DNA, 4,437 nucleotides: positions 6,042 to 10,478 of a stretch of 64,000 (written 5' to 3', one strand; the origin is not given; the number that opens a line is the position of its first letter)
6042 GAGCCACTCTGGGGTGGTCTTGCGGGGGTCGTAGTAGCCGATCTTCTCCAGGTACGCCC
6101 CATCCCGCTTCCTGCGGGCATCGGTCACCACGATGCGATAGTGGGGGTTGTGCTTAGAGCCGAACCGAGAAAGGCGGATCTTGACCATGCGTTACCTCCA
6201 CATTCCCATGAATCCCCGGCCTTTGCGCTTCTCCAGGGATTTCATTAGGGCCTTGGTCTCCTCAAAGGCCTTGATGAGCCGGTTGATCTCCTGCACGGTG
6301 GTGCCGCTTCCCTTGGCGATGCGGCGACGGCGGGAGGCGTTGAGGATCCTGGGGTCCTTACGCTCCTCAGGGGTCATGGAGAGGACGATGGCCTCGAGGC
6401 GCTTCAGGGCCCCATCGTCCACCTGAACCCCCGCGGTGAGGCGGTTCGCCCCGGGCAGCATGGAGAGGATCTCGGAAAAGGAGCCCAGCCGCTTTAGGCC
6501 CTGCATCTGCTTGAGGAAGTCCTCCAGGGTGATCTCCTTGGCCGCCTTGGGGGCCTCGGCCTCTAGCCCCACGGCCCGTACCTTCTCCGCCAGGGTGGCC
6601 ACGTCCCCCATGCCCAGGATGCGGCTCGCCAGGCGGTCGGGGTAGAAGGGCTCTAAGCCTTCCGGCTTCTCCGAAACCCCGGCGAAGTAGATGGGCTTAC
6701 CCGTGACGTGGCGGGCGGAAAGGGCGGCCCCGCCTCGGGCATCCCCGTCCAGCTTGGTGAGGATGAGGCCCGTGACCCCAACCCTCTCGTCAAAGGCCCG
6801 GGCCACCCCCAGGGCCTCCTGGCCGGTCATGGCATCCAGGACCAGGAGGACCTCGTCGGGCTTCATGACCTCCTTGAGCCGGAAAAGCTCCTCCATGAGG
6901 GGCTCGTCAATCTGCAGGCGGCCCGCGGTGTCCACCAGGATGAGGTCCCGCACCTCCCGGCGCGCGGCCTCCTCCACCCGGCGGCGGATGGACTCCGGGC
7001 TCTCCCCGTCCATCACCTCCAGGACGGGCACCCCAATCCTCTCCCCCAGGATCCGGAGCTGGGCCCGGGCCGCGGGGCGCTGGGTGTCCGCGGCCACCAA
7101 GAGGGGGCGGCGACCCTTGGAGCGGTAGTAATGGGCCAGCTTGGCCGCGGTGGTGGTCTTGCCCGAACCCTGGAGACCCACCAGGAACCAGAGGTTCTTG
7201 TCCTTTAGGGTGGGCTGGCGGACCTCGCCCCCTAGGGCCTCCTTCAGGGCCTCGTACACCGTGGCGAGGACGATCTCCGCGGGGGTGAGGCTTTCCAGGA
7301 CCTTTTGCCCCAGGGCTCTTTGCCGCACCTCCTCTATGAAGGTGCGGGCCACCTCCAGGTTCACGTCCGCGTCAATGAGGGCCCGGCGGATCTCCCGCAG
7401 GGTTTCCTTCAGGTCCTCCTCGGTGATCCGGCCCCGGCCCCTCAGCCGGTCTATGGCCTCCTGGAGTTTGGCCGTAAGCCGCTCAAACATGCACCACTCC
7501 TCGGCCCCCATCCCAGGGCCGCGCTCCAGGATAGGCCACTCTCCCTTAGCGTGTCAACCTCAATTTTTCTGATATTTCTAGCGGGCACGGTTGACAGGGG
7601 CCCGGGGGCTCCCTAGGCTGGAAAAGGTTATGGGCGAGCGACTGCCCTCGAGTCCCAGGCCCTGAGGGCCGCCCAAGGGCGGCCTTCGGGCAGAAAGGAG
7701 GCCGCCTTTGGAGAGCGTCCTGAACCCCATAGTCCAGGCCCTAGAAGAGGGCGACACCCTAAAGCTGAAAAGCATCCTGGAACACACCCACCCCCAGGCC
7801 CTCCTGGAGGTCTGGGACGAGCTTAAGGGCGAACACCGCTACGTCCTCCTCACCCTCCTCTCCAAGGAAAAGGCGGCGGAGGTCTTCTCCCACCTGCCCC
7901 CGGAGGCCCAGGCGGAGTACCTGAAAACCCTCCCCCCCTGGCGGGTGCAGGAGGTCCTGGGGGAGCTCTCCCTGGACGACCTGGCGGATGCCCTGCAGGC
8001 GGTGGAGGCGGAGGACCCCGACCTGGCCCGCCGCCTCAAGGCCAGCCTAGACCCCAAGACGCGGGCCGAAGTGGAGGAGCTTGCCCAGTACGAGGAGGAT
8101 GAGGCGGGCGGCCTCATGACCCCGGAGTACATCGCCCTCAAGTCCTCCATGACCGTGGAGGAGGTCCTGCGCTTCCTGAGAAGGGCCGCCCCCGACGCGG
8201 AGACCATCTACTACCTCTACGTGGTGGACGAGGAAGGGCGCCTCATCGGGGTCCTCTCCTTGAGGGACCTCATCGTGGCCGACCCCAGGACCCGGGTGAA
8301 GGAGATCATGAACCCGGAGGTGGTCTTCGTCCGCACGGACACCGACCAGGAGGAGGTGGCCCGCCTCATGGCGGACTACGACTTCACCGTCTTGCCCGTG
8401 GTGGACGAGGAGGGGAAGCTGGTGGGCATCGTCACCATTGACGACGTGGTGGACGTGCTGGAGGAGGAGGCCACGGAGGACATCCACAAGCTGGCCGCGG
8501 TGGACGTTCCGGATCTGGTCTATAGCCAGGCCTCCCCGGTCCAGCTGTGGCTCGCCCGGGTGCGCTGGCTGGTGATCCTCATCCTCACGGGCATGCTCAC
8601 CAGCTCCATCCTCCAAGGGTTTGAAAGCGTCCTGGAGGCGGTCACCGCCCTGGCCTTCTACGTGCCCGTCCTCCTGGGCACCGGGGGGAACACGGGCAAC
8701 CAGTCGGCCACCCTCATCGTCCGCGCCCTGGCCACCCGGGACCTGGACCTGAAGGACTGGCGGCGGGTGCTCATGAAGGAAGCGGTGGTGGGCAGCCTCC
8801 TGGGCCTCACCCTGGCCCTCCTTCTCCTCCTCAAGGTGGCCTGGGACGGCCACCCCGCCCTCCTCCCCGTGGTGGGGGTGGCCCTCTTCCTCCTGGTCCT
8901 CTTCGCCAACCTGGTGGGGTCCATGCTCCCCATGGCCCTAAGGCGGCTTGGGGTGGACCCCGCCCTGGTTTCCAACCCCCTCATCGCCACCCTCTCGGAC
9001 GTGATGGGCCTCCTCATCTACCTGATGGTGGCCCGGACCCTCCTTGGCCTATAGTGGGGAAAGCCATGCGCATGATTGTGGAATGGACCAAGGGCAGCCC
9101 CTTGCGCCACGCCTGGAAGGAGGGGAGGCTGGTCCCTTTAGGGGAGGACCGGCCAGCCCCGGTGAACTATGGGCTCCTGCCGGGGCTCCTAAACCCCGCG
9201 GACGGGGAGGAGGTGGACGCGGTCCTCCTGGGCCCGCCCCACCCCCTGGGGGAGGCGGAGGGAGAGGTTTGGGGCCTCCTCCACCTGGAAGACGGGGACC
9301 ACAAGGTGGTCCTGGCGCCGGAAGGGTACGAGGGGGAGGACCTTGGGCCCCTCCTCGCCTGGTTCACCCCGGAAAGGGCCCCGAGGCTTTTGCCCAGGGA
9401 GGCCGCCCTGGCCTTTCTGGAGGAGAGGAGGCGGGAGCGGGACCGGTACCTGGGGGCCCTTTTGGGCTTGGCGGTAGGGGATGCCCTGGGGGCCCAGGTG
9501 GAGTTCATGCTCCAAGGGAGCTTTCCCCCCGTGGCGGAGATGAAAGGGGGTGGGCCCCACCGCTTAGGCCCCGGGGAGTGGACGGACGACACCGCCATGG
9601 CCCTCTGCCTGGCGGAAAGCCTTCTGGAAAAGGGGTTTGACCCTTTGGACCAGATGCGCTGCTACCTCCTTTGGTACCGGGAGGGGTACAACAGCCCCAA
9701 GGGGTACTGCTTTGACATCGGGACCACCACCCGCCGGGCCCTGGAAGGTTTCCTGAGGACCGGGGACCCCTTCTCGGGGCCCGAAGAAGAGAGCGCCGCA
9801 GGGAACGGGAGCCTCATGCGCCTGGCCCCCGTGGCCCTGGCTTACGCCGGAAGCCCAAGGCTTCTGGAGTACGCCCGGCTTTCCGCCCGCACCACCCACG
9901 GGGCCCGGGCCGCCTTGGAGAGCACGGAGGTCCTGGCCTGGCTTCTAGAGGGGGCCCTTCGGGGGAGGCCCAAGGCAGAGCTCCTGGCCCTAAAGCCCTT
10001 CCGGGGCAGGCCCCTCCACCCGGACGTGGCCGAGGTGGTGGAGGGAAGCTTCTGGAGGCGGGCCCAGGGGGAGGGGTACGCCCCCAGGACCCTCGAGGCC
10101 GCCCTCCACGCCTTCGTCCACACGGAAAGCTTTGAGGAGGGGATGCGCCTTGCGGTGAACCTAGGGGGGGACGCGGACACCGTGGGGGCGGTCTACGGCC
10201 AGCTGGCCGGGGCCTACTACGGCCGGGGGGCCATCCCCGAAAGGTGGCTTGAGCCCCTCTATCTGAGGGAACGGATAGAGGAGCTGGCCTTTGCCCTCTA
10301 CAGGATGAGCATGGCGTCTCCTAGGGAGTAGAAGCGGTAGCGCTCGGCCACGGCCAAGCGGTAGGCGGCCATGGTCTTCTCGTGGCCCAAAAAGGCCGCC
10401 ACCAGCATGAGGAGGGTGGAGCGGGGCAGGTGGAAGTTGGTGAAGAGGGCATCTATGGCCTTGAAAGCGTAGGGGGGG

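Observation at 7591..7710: Proline-rich leader peptide and RBS-sequestering switch upstream of mgtE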

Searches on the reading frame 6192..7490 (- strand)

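Call 67: search_protein_families(library=pfam, proteins=[window:6192-7490:-])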
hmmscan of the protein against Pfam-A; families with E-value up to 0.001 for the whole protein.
window:6192-7490:- (432 aa): 9 families
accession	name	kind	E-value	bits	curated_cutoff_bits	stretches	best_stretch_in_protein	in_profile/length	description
PF00448.28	SRP54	-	1.3e-69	234.3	22.7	1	99-293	2-196/196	SRP54-type protein, GTPase domain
PF02978.25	SRP_SPB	-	4.5e-32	110.7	27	1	320-416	2-91/91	Signal peptide binding domain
PF02881.24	SRP54_N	-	5.1e-20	71.9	22.4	1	5-82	1-75/75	SRP54-type protein, helical bundle domain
PF13401.12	AAA_22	-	9.3e-08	32.9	27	1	97-208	4-110/130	AAA domain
PF01656.29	CbiA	-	1.5e-07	31.9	25.4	1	108-252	9-88/125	CobQ/CobB/MinD/ParA nucleotide binding domain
PF13604.12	AAA_30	-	1.1e-05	25.7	27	1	96-217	16-122/191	AAA domain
PF20720.3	nSTAND3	-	3.1e-05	24.2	27.2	1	94-132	13-51/155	Novel STAND NTPase 3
PF13245.12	AAA_19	-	0.00027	21.5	25.1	1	98-219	11-125/134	AAA domain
PF13191.12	AAA_16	-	0.00043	21.3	32.6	1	80-221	10-141/167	AAA ATPase domain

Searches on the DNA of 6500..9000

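Call 3: search_rna_families(source=window, start=6500, end=9000, threshold=evalue, max_evalue=10, show_alignments=3)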
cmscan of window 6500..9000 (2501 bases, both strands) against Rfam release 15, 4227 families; matches with E-value up to 10: 11.
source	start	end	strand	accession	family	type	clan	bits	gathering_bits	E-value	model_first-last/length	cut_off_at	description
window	8811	8887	+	RF01066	6C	Cis-reg;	-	21.9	47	6.2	1-75/75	no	6C RNA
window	8872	8971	+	RF02791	CcsR1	Gene; sRNA;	-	20.2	65.3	0.073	1-83/83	no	Conserved CCUCCUCCC motif stress-induced RNA 1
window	6841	6898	+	RF01551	TB8Cs4H2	Gene; snRNA; snoRNA; HACA-box;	-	17.1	50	4.3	1-71/71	no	Trypanosomatid snoRNA TB8Cs4H2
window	6797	6852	-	RF01768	flavi_FSE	Cis-reg; frameshift_element;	-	16.7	43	1.2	1-62/62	no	ribosomal frameshift site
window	8752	8888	+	RF02232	sX13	Gene; sRNA;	-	16.5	50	4.4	1-115/115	no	Xanthomonadaceae sRNA sX13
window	8810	8855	-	RF01768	flavi_FSE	Cis-reg; frameshift_element;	-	16.4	43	1.5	1-62/62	no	ribosomal frameshift site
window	7469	7546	+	RF02202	UCA1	Gene; lncRNA;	-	16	80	0.98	1-75/75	no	Urothelial cancer associated 1 conserved region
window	8889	8979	-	RF03009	malK-III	Cis-reg;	-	15.4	50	6.8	1-94/94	no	malK-III RNA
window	7831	7953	+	RF02344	ar14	Gene; sRNA;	-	15.3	58.8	7.5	1-123/123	no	Alphaproteobacterial ar14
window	8223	8277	-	RF01127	sR42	Gene; snRNA; snoRNA; CD-box;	-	15.1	38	1.7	1-63/63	no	Small nucleolar RNA sR42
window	8767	8835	+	RF01151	snoU82P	Gene; snRNA; snoRNA; CD-box;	-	11.7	42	9.6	1-55/55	no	Small nucleolar RNA U82P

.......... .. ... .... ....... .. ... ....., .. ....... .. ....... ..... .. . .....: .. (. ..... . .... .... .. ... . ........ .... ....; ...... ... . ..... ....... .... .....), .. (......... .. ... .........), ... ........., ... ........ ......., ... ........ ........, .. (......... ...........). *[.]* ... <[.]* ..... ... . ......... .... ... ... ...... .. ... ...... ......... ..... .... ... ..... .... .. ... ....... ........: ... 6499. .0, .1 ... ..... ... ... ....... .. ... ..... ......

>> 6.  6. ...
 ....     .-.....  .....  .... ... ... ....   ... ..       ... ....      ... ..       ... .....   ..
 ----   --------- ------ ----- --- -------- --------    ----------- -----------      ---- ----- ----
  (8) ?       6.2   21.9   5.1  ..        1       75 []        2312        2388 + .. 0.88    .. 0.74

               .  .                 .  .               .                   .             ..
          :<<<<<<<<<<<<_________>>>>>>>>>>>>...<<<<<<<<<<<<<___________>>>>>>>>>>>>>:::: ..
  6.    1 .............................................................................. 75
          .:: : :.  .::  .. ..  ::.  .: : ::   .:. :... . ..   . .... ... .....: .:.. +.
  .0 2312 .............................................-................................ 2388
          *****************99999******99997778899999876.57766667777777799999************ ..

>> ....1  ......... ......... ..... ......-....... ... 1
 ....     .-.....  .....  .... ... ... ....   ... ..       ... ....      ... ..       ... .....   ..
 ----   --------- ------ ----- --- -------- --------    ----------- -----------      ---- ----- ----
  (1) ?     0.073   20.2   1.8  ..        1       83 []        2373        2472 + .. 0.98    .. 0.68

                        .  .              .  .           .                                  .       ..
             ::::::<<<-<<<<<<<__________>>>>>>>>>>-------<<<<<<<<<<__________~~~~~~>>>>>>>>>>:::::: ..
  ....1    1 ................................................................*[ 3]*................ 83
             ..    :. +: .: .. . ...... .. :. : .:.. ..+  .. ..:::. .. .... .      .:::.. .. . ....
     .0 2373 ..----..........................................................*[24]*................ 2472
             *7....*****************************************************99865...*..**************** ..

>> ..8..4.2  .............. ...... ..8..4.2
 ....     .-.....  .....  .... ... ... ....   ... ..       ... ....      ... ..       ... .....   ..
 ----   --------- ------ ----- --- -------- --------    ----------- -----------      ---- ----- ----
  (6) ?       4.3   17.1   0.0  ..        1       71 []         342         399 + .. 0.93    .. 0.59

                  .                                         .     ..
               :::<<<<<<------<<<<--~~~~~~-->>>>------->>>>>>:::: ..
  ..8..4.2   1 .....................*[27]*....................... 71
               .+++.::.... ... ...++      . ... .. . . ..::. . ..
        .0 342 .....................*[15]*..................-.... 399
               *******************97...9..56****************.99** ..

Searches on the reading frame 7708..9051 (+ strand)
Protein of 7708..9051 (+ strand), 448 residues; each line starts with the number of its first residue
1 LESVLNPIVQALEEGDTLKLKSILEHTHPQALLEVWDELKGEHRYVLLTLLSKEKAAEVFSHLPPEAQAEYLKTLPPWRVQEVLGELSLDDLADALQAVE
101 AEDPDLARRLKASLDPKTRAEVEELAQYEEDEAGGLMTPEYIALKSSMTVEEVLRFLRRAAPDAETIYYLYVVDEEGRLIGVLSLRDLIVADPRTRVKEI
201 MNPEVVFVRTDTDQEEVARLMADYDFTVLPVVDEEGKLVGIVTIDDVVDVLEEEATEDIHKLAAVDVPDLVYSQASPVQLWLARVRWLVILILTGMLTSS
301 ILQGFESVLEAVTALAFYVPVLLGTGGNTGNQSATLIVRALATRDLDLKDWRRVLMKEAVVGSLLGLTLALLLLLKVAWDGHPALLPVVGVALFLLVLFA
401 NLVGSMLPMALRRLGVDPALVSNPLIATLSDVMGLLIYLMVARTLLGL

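Call 67: search_protein_families(library=pfam, proteins=[window:7708-9051:+])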
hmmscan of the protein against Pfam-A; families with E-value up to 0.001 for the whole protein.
window:7708-9051:+ (448 aa): 4 families
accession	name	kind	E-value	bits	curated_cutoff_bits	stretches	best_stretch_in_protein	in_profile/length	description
PF01769.21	MgtE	-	6.5e-35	120.6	27.6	1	319-441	1-125/125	Divalent cation transporter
PF00571.33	CBS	-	3.2e-29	101.4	24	2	197-252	1-56/57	CBS domain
PF03448.22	MgtE_N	-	1.8e-21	77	25.9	1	28-131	2-102/102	MgtE intracellular N domain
PF14841.11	FliG_M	-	9.8e-05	22.9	25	0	46-73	18-45/76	FliG middle domain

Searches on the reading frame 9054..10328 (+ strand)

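Call 67: search_protein_families(library=pfam, proteins=[window:9054-10328:+])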
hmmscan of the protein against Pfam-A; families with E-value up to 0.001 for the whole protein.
window:9054-10328:+ (425 aa): 1 family
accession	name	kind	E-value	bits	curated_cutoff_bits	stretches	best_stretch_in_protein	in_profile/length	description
PF03747.19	ADP_ribosyl_GH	-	1.5e-75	254.9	26.2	1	134-397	1-287/287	ADP-ribosylglycohydrolase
